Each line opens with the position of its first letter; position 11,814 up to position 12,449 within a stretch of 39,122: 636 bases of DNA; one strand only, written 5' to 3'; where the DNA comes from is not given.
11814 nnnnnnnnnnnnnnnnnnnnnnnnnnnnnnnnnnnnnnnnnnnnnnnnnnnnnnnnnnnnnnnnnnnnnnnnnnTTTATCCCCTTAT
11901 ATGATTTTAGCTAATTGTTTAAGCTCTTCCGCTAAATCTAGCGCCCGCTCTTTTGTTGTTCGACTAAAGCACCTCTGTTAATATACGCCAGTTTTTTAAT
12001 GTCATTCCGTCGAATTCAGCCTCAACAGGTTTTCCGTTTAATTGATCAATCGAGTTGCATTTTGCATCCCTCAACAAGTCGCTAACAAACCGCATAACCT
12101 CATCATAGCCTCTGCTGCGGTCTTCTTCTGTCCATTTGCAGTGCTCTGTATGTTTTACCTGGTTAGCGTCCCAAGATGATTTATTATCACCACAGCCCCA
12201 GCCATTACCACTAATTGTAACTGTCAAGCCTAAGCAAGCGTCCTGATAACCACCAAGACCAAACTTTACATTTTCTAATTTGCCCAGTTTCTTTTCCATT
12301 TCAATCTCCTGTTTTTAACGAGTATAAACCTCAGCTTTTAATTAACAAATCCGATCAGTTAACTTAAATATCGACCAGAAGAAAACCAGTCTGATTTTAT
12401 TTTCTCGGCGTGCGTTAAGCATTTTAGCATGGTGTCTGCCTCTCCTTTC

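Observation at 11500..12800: Four-gene leftward island with its own consensus promoter interrupts the head-morphogenesis module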

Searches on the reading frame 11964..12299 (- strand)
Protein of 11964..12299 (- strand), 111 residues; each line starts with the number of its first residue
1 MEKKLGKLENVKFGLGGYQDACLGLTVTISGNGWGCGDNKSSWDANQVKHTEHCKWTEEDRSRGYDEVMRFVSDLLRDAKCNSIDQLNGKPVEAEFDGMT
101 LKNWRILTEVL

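Call 3: search_protein_families(library=pfam, proteins=[window:11964-12299:-], max_evalue=1)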
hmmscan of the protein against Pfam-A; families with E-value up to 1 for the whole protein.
window:11964-12299:- (111 aa): 1 family
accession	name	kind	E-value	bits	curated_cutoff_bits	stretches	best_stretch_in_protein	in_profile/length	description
PF18593.6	CdiI_2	-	0.12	13.6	26.7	1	58-104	37-83/91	CdiI immunity protein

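Call 4: search_protein_families(library=phrogs, proteins=[window:11964-12299:-], max_evalue=1)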
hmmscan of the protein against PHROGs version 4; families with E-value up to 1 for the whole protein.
window:11964-12299:- (111 aa): 1 family
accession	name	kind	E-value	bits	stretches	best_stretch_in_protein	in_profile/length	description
phrog_28440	-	unknown function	3.3e-13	51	1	3-111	4-110/110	-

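Call 9: search_dna_similar(query=window:11964-12299:-, collection=phages, mode=protein, max_rows=25, max_evalue=0.01)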
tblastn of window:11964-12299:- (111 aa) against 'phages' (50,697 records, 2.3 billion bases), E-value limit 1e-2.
Records with a match: 1; places in all: 1; records where one place covers at least 80% of the query: 1.
Best place of each record, by identity: <60% 1.
By first word of the organism name: Psychrobacter 1.
By host as written in the record: - 1.
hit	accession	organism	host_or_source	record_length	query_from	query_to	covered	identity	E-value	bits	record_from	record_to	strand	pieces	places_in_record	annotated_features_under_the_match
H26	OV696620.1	Psychrobacter phage D'Alembert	French washed-rind cheese surface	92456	2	111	99%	42.0%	4e-24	100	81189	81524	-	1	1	Hypothetical protein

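Call 11: find_homologous_proteins(query=window:11964-12299:-)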
Query window:11964-12299:- (111 aa): 390 proteins with E <= 0.001 among 390 candidates; the best 120 are listed.
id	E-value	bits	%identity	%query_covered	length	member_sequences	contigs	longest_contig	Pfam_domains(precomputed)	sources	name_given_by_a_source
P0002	1.1e-64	234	91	99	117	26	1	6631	-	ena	-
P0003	1.3e-61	224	86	100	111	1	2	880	-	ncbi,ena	-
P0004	6.3e-61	222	86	98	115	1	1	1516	-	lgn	-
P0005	2.2e-59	217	83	100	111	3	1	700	-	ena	-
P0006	1.5e-58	214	83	100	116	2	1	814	-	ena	-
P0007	4.1e-57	209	79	100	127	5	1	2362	-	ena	-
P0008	9.7e-56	205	80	100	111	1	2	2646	-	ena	-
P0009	1.0e-55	205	79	100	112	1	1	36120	-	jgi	jgi:hypothetical protein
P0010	1.0e-55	205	79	100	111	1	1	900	-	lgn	-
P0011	6.1e-54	199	75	100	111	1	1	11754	-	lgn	-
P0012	2.2e-53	197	77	100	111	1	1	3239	-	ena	-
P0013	8.2e-53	195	77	100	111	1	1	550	-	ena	-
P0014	1.2e-51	192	75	100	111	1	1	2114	-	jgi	-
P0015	2.5e-50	187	73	100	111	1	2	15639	-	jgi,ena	-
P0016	2.9e-50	187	73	99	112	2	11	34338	-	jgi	-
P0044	1.4e-44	169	63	100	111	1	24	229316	-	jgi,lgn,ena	-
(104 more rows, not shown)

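Call 13: find_encoding_contigs(protein=P0009, flank=6000, max_places=3)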
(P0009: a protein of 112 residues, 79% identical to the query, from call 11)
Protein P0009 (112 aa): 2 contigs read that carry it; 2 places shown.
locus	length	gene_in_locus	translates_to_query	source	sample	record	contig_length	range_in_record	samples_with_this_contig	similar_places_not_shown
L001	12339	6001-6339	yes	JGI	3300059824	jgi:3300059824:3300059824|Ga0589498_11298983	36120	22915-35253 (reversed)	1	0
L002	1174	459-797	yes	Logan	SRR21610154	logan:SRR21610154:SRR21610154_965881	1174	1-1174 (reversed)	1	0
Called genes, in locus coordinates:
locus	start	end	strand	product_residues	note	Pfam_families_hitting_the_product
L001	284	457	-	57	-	-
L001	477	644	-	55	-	-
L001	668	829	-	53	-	-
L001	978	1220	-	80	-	PF01726:LexA_DNA_bind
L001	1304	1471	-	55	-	-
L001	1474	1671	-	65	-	-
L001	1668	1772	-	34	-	-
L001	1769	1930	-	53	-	-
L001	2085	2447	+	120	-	-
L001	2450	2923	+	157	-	-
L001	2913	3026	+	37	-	-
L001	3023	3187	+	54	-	-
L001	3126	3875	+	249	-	-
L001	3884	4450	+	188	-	PF04404:ERF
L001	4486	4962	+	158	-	PF00436:SSB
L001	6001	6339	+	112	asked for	-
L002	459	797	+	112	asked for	-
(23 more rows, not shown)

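Call 14: find_encoding_contigs(protein=P0044, flank=6000, max_places=4)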
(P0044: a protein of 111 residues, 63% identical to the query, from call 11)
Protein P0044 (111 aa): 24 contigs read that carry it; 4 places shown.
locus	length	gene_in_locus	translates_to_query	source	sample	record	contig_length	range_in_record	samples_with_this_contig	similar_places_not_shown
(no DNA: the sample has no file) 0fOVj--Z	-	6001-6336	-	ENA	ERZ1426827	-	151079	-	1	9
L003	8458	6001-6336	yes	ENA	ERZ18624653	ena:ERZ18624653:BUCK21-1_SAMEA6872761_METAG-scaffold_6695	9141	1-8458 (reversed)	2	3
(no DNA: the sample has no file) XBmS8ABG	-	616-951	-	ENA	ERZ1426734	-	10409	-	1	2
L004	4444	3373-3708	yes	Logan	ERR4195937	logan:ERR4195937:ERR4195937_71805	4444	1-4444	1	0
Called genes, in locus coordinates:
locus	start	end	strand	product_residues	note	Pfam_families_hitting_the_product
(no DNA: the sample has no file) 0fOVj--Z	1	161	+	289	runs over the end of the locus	PF02739:5_3_exonuc_N, PF09293:RNaseH_C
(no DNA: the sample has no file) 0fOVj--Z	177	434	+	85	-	-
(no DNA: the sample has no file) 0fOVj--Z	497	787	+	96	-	-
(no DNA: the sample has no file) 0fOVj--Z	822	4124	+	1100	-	PF00317:Ribonuc_red_lgN (weak), PF02867:Ribonuc_red_lgC, PF14890:Intein_splicing, PF14528:LAGLIDADG_3 (weak), PF12637:TSCPD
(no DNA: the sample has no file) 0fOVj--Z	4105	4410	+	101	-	-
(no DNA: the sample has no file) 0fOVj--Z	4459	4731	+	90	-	-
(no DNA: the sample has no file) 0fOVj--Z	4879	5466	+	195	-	-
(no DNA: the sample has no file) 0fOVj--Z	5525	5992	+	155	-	PF12850:Metallophos_2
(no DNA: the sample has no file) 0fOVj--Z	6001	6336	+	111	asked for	-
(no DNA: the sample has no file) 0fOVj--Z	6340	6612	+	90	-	-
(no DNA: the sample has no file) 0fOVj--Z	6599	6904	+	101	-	PF04545:Sigma70_r4 (weak), PF04967:HTH_10 (weak)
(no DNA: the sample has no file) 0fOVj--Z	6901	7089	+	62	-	-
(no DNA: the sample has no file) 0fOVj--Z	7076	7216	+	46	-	-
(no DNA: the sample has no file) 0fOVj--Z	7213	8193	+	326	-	PF13155:Toprim_2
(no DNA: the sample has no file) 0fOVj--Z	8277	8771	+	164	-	-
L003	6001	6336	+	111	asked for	-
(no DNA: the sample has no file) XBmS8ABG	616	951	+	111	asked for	-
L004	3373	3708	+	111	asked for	-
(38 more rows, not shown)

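Call 17: get_annotated_region(hit=H26, flank=4000)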
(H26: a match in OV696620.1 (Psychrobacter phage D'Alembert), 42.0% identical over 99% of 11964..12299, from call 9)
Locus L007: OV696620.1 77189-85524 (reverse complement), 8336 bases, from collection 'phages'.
description: Psychrobacter phage D'Alembert genome assembly, complete genome: monopartite.
organism: Psychrobacter phage D'Alembert (NCBI taxid 2891959)
taxonomy: Viruses; Duplodnaviria; Heunggongvirae; Uroviricota; Caudoviricetes
host: -; source: French washed-rind cheese surface; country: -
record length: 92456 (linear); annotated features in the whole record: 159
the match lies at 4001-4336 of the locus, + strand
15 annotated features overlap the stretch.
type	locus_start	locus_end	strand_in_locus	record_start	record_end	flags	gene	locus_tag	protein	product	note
CDS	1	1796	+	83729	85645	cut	-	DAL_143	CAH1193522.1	DEAD-like helicase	-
CDS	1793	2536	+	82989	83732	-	-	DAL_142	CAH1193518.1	HNH endonuclease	-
CDS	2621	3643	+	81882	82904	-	-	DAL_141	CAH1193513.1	RNA ligase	-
CDS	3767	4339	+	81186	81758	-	-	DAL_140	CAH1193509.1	Hypothetical protein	-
CDS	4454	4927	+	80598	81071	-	-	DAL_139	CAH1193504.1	Hypothetical protein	-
CDS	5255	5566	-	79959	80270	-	-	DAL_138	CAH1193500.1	Hypothetical protein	-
CDS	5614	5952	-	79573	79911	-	-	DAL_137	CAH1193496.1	Hypothetical protein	-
CDS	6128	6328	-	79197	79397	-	-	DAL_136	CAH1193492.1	Hypothetical protein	-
CDS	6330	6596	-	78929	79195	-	-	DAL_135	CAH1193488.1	Hypothetical protein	-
CDS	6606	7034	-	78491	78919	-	-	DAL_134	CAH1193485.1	Hypothetical protein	-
CDS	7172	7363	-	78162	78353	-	-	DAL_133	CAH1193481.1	Hypothetical protein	-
CDS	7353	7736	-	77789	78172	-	-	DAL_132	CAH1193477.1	Hypothetical protein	-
CDS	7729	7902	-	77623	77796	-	-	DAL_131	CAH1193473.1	Hypothetical protein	-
CDS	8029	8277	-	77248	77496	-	-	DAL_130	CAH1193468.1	Hypothetical protein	-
CDS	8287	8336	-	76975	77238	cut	-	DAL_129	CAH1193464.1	Hypothetical protein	-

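Call 21: search_solved_structures(query=A1, max_evalue=10)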
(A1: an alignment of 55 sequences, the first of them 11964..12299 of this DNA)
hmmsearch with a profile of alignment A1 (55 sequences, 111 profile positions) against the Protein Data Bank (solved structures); distinct sequences matched with E-value up to 10: 0.

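Call 30: find_related_loci(query=A2, collection=viral_contigs, flank=5000)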
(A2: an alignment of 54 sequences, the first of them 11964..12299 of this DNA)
Query A2 (111 aa) in viral_contigs; peptide patterns used: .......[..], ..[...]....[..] (x = any residue, [..] = any of these).
124 stretches matched a pattern; 99 encode a relative of the query (tblastn E <= 1e-3); the best 80 are kept; 80 distinct loci.
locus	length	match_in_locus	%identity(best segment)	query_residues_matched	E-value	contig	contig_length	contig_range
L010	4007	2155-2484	73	2-111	2e-53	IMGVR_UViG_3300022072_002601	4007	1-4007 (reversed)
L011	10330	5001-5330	73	2-111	2e-53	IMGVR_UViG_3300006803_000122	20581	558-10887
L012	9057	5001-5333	68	1-111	1e-50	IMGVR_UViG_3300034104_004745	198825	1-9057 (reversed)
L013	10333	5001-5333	67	1-111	7e-49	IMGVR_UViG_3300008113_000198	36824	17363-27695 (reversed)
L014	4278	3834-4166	65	1-111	2e-48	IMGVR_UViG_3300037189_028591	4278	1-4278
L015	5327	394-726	65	1-111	4e-48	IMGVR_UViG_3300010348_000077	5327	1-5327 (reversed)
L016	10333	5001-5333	64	1-111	8e-48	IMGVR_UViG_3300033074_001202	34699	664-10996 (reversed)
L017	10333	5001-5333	65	1-111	1e-47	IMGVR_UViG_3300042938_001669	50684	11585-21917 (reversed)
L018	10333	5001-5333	65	1-111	1e-47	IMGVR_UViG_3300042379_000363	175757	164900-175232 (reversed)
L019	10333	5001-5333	64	1-111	3e-47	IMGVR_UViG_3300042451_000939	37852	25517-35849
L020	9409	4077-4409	64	1-111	3e-47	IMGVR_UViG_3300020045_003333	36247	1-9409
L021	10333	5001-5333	62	1-111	1e-46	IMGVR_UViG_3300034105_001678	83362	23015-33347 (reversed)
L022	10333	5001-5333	64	1-111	5e-47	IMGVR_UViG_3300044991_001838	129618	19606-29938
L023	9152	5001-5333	64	1-111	3e-46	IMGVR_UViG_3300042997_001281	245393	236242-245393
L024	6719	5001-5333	64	1-111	2e-46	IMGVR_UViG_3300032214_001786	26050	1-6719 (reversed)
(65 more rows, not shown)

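Call 32: predict_structure(alignment_id=A2)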
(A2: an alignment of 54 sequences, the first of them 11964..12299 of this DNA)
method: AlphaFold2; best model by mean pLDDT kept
length: 111 residues; sequences in the alignment: 54
mean_pLDDT: 94.6   pTM: 0.82
mean pLDDT of the five models: 94.6, 92.8, 92.7, 91.0, 88.8
residues with pLDDT >= 90: 105; 70-90: 4; 50-70: 1; < 50: 1
segments of 3 or more residues with pLDDT < 50: none
pLDDT, mean of each block of 10 residues (from residue 1): 96 94 97 95 95 95 97 96 96 96 88 43
secondary structure, 60 per line:
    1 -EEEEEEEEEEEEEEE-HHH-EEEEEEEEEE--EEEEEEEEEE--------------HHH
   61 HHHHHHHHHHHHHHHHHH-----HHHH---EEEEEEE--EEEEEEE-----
elements in order: E2-16 E22-31 E34-43 H58-78 H84-87 E91-97 E100-106

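Call 37: fold_search(model_id=the predicted structure, library=pdb)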
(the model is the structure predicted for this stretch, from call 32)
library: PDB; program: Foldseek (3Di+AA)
matches with E <= 10: 224; with E <= 0.001: 0
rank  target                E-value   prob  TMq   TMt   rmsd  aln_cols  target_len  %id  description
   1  8sok_B                1.2e-02  0.90  0.33  0.13  10.6       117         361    8  Cryo-EM structure of human CST bound to POT1(ESDL)/TPP1 in the presence of telomeric ssDNA (released 2023-06-07)
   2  8d0b_B                6.0e-02  0.57  0.30  0.12  10.4       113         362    9  Human CST-DNA polymerase alpha/primase preinitiation complex bound to 4xTEL-foldback template (released 2022-06-22)
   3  7ypo_A                1.3e-01  0.47  0.32  0.16   7.3       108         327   15  Cryo-EM structure of baculovirus LEF-3 in complex with ssDNA (released 2023-01-25)
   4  7yny_C                4.6e-01  0.16  0.25  0.13   9.0       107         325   14  Crystal structure of baculovirus LEF-3 from Helicoverpa armigera nucleopolyhedrovirus (released 2023-01-25)
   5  3q6c_O                7.8e-01  0.57  0.37  0.53   6.9       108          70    6  X-ray crystal structure of duf2500 (pf10694) from klebsiella pneumoniae, northeast structural genomics consortium targ (released 2011-08-10)
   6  3q6c_I                8.3e-01  0.63  0.39  0.56   6.7       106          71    8  X-ray crystal structure of duf2500 (pf10694) from klebsiella pneumoniae, northeast structural genomics consortium targ (released 2011-08-10)
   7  5e8n_J                9.9e-01  0.09  0.26  0.14  10.6       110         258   11  The structure of the TEIPP associated Trh4 peptide in complex with H-2D(b) (released 2016-02-03)
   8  5ly5                  1.1e+00  0.13  0.30  0.38   7.3       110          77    8  Arcadin-1 from Pyrobaculum calidifontis (released 2017-01-18)
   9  5mzm_A                1.2e+00  0.08  0.26  0.14  10.5       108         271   11  Structure of H-2Db in complex with TEIPP APL Trh4 p3P (released 2018-03-21)
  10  3q6c_B                1.3e+00  0.38  0.35  0.51   8.7       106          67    5  X-ray crystal structure of duf2500 (pf10694) from klebsiella pneumoniae, northeast structural genomics consortium targ (released 2011-08-10)
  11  5jwd_A                1.6e+00  0.07  0.26  0.14  10.6       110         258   12  Crystal structure of H-2Db in complex with the LCMV-derived GP392-401 peptide (released 2017-05-24)
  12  9bh5_Ac               1.7e+00  0.07  0.20  0.29  13.2        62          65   18  High-resolution C. elegans 80S ribosome structure - class 1 (released 2024-09-04)
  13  3tbw_E                1.7e+00  0.06  0.24  0.13  11.1       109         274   14  CRYSTAL STRUCTURE OF THE MURINE CLASS I MAJOR HISTOCOMPATIBILITY COMPLEX H-2DB IN COMPLEX WITH THE LCMV-DERIVED GP33 A (released 2012-08-08)
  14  2qdd_B                1.8e+00  0.08  0.25  0.10   8.5        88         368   11  Crystal structure of a member of enolase superfamily from Roseovarius nubinhibens ISM (released 2007-06-26)
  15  2oi9_A                1.8e+00  0.04  0.22  0.16  10.8       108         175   11  Structure of the 2C/Ld/QL9 allogeneic complex (released 2007-04-24)
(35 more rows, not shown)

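Call 38: fold_search(model_id=the predicted structure, library=viral)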
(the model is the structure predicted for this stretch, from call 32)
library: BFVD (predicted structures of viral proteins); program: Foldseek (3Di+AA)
matches with E <= 10: 454; with E <= 0.001: 0
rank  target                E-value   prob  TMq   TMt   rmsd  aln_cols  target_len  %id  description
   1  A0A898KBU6            3.0e-03  1.00  0.53  0.31   5.4       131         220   13  (no name in the UniProt tables at hand)
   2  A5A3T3                1.2e-02  0.99  0.48  0.22   9.4       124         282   14  (no name in the UniProt tables at hand)
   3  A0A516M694            1.3e-02  1.00  0.57  0.50   5.8       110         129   14  (no name in the UniProt tables at hand)
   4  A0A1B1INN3            2.2e-02  1.00  0.54  0.44   4.8       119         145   11  (no name in the UniProt tables at hand)
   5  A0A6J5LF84            3.5e-02  1.00  0.52  0.49   4.0       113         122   16  Uncharacterized protein [uncultured Caudovirales phage]
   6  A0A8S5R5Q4            4.4e-02  0.97  0.48  0.37   5.2       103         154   14  Uncharacterized protein [Siphoviridae sp. ctr4Z12]
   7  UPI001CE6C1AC         5.0e-02  0.96  0.48  0.20   6.9       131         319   15  (no name look-up for this kind of identifier)
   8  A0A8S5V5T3            5.3e-02  0.84  0.41  0.39   5.7       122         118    8  Uncharacterized protein [Myoviridae sp. ct4uh47]
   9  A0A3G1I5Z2            6.3e-02  0.94  0.51  0.37   5.3       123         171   10  (no name in the UniProt tables at hand)
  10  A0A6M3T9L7            8.4e-02  0.87  0.38  0.42   6.6       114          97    9  (no name in the UniProt tables at hand)
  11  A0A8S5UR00            8.9e-02  0.90  0.46  0.25   5.6       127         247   12  Uncharacterized protein [Podoviridae sp. ctQyH19]
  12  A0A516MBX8            1.0e-01  0.82  0.42  0.26   6.5       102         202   13  (no name in the UniProt tables at hand)
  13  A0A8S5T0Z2            1.3e-01  0.84  0.48  0.23   5.8       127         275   11  Uncharacterized protein [Siphoviridae sp. ctiJm4]
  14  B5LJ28                1.4e-01  0.92  0.49  0.27   5.2        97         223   12  Uncharacterized protein [Mycobacterium phage Myrna]
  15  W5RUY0                1.6e-01  0.16  0.22  0.13  11.0       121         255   15  (no name in the UniProt tables at hand)
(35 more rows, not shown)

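Call 54: search_protein_families(library=padloc, proteins=[window:11964-12299:-], max_evalue=1)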
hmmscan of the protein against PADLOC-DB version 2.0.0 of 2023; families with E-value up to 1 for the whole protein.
window:11964-12299:- (111 aa): 0 families

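Call 55: search_protein_families(library=ncbifam, proteins=[window:11964-12299:-], max_evalue=1)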
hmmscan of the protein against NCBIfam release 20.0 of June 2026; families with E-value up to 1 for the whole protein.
window:11964-12299:- (111 aa): 0 families

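Call 68: find_encoding_contigs(protein=P0002, flank=6000, max_places=2)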
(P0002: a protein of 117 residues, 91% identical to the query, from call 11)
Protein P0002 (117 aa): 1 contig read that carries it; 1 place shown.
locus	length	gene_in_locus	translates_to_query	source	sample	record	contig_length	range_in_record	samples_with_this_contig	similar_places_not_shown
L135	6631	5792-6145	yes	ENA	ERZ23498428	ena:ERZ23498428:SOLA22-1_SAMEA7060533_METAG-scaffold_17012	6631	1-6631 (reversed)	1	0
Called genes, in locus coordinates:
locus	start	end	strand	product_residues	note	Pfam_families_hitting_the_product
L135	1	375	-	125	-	?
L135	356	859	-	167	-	PF00959:Phage_lysozyme (weak)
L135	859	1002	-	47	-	-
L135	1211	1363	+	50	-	-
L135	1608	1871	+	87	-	-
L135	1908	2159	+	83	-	-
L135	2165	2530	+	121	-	-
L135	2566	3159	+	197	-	-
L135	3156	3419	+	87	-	-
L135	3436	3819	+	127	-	PF01503:PRA-PH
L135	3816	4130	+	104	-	-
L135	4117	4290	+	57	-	-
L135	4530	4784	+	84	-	-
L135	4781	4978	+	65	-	-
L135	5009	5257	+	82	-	-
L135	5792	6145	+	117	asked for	-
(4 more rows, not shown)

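Call 69: find_encoding_contigs(protein=P0011, flank=6000, max_places=2)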
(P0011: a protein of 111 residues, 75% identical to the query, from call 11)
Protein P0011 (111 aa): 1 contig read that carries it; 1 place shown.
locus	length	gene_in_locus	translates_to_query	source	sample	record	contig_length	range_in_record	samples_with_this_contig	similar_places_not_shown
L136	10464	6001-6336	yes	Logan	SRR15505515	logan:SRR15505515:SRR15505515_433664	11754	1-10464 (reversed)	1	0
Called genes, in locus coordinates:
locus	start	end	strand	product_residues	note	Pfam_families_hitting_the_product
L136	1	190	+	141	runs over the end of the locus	-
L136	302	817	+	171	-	-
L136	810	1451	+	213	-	PF09588:YqaJ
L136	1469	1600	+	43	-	-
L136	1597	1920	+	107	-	-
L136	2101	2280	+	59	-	-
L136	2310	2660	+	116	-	-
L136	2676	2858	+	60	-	-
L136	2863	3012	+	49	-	-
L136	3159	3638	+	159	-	PF13392:HNH_3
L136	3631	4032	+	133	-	-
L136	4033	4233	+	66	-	-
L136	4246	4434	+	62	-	-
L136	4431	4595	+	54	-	-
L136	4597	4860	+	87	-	-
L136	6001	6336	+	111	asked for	-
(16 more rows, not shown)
